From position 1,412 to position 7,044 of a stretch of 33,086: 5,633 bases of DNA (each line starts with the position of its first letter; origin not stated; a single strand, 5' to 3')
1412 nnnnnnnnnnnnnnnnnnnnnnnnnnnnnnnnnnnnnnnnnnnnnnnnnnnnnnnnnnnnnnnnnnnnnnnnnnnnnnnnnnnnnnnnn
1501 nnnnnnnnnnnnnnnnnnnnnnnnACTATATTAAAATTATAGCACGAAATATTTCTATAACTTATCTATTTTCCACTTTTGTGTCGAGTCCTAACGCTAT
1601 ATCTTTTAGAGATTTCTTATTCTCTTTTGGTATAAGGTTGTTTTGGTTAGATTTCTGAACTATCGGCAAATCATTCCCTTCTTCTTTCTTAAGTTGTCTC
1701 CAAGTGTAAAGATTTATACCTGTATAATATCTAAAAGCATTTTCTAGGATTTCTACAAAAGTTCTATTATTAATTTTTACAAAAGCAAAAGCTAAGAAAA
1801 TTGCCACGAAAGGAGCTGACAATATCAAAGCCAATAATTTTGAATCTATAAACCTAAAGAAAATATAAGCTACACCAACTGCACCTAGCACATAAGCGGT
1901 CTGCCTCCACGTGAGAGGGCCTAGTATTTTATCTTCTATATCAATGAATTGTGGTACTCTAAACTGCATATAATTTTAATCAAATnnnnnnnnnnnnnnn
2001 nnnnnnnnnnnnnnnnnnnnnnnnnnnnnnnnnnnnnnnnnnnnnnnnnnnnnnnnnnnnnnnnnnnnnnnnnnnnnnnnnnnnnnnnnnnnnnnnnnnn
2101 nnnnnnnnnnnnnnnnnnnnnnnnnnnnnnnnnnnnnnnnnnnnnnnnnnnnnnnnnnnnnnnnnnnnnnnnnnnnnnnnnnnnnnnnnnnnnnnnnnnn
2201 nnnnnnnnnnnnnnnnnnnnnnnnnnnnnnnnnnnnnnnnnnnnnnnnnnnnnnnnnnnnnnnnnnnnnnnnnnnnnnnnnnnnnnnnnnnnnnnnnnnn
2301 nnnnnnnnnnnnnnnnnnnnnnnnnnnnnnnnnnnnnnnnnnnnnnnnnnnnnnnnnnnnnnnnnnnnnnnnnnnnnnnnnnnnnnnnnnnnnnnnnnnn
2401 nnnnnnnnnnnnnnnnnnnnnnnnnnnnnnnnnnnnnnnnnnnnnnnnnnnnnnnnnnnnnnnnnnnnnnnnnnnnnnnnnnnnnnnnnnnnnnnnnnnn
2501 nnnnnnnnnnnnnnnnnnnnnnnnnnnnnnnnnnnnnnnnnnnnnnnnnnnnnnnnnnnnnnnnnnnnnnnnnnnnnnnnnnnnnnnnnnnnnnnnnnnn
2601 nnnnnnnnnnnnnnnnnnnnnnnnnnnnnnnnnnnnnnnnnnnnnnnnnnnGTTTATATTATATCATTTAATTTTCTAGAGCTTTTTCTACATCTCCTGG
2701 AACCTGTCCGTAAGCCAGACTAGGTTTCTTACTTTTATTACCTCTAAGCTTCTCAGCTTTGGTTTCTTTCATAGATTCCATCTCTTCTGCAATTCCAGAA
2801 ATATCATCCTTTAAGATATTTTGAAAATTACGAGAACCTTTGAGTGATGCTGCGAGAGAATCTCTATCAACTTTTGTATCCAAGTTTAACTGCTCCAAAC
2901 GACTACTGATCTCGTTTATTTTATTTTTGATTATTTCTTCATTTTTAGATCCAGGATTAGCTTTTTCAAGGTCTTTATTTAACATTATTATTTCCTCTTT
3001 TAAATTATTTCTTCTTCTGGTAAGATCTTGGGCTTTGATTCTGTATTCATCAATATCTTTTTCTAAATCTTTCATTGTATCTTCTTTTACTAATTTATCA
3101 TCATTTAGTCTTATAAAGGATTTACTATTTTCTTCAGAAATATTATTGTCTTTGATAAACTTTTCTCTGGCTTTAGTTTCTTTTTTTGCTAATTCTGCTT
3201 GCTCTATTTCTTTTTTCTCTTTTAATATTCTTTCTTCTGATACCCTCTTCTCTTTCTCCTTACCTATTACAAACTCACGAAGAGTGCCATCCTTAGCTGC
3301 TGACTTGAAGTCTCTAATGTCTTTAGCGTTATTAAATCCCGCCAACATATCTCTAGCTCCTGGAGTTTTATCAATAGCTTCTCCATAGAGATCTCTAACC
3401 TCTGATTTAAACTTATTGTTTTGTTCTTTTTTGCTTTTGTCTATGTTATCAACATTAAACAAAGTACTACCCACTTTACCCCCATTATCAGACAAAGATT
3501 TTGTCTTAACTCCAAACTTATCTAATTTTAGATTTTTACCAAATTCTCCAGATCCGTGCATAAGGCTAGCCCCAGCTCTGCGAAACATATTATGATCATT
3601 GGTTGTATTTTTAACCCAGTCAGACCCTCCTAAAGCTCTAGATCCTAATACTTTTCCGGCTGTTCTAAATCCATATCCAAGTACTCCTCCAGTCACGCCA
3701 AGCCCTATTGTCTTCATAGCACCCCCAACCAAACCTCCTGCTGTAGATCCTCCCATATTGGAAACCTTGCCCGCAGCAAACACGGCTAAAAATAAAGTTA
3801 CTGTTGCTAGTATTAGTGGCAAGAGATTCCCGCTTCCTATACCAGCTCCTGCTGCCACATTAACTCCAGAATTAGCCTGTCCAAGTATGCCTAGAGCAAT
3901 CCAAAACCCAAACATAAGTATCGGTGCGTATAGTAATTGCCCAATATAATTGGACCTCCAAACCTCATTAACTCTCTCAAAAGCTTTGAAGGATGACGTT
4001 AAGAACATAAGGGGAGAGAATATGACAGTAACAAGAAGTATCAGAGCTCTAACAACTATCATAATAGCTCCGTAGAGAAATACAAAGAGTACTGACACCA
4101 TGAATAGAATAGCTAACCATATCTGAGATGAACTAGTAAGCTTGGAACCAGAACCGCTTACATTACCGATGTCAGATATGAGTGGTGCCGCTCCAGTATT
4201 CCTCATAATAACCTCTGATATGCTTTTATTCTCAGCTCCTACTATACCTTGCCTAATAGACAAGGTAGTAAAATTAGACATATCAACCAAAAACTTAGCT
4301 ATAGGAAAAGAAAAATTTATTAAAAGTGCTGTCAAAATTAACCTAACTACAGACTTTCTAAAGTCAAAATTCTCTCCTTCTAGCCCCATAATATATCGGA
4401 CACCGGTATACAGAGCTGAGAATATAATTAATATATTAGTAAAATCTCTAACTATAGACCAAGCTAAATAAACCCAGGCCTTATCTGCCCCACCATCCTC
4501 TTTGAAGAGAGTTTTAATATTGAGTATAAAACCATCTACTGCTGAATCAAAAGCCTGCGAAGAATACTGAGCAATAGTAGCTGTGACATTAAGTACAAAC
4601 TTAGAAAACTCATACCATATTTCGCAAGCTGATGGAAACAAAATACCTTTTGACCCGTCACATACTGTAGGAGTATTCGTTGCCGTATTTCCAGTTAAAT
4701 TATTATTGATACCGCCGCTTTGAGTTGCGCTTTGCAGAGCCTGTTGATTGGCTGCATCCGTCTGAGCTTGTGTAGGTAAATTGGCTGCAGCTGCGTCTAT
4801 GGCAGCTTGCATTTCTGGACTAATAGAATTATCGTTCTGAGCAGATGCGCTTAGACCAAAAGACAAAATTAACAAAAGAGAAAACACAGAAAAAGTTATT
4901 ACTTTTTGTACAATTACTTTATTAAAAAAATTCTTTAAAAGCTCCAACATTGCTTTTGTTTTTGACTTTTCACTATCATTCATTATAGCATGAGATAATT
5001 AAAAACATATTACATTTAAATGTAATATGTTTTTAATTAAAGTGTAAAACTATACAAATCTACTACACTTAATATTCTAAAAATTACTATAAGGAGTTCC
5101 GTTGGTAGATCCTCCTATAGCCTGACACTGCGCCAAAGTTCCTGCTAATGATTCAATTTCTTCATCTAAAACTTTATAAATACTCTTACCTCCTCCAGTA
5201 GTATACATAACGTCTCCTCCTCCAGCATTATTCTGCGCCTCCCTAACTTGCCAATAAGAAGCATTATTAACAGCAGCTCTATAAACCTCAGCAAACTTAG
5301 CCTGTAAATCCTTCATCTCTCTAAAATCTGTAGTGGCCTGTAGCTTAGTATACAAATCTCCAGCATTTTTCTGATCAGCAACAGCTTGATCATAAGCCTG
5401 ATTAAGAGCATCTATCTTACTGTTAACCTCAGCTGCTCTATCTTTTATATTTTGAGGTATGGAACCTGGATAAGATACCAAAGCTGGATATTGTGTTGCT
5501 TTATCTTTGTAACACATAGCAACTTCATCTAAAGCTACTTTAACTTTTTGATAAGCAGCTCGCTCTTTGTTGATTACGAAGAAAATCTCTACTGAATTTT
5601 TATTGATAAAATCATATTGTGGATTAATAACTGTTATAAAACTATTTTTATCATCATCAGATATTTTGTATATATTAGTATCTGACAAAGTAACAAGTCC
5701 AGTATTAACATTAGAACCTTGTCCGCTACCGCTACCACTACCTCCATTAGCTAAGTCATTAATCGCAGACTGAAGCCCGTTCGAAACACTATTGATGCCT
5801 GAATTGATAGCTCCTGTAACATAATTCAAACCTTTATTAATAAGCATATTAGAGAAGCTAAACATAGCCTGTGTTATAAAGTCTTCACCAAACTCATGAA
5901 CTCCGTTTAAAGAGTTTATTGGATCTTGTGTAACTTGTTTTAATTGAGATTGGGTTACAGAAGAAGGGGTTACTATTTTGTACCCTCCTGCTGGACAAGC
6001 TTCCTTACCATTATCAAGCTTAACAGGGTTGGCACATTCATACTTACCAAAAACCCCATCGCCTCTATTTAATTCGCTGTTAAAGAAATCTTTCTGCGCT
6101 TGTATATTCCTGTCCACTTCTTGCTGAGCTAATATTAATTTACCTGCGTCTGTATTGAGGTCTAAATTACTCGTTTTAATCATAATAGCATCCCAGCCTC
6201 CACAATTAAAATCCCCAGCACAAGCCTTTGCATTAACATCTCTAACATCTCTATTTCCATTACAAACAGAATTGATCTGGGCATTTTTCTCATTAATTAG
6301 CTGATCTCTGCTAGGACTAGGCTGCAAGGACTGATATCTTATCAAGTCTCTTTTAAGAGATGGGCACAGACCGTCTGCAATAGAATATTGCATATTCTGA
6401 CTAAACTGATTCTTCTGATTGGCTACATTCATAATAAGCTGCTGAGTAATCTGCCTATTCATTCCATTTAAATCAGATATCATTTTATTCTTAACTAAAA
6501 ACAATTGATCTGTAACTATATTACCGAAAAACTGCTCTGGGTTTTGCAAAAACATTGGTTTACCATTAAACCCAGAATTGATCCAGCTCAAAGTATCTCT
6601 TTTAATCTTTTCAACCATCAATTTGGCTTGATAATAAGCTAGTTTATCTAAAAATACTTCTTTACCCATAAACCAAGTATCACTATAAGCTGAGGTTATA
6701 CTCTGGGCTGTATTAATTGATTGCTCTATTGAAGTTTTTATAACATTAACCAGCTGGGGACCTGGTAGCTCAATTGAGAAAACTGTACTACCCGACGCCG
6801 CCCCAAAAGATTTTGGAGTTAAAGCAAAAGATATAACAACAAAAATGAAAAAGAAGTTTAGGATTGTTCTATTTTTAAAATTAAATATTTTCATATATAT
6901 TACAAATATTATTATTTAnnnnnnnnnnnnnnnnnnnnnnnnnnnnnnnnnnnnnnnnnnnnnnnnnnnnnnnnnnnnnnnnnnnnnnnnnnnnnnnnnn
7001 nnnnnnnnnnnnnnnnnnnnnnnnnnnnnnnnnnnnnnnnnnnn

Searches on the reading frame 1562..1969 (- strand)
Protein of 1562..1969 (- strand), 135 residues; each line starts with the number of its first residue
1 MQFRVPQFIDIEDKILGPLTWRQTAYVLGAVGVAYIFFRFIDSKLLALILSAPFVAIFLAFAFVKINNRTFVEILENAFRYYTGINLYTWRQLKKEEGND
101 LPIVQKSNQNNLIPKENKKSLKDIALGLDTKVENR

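Call 56: search_protein_families(library=pfam, proteins=[window:1562-1969:-], max_evalue=0.01)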
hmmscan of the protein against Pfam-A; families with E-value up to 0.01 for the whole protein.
window:1562-1969:- (135 aa): 1 family
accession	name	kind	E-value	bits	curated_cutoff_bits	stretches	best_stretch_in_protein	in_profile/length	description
PF12666.12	PrgI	-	8.6e-12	45.9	27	1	5-82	2-82/91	PrgI family protein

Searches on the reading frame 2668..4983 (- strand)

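Call 9: search_protein_families(library=pfam, proteins=[window:2668-4983:-], max_evalue=0.01)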
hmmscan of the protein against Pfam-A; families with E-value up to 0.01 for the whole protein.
window:2668-4983:- (771 aa): 1 family
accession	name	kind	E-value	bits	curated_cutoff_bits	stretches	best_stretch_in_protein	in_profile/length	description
PF04610.19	TrbL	-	0.0036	17.5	25.9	1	191-402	6-213/215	TrbL/VirB6 plasmid conjugal transfer protein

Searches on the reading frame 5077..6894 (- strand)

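Call 9: search_protein_families(library=pfam, proteins=[window:5077-6894:-], max_evalue=0.01)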
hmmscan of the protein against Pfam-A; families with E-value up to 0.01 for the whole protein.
window:5077-6894:- (605 aa): 1 family
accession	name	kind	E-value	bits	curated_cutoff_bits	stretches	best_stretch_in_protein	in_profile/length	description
PF05531.17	NPV_P10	-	0.0016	19.3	29.8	1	479-533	5-57/75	Nucleopolyhedrovirus P10 protein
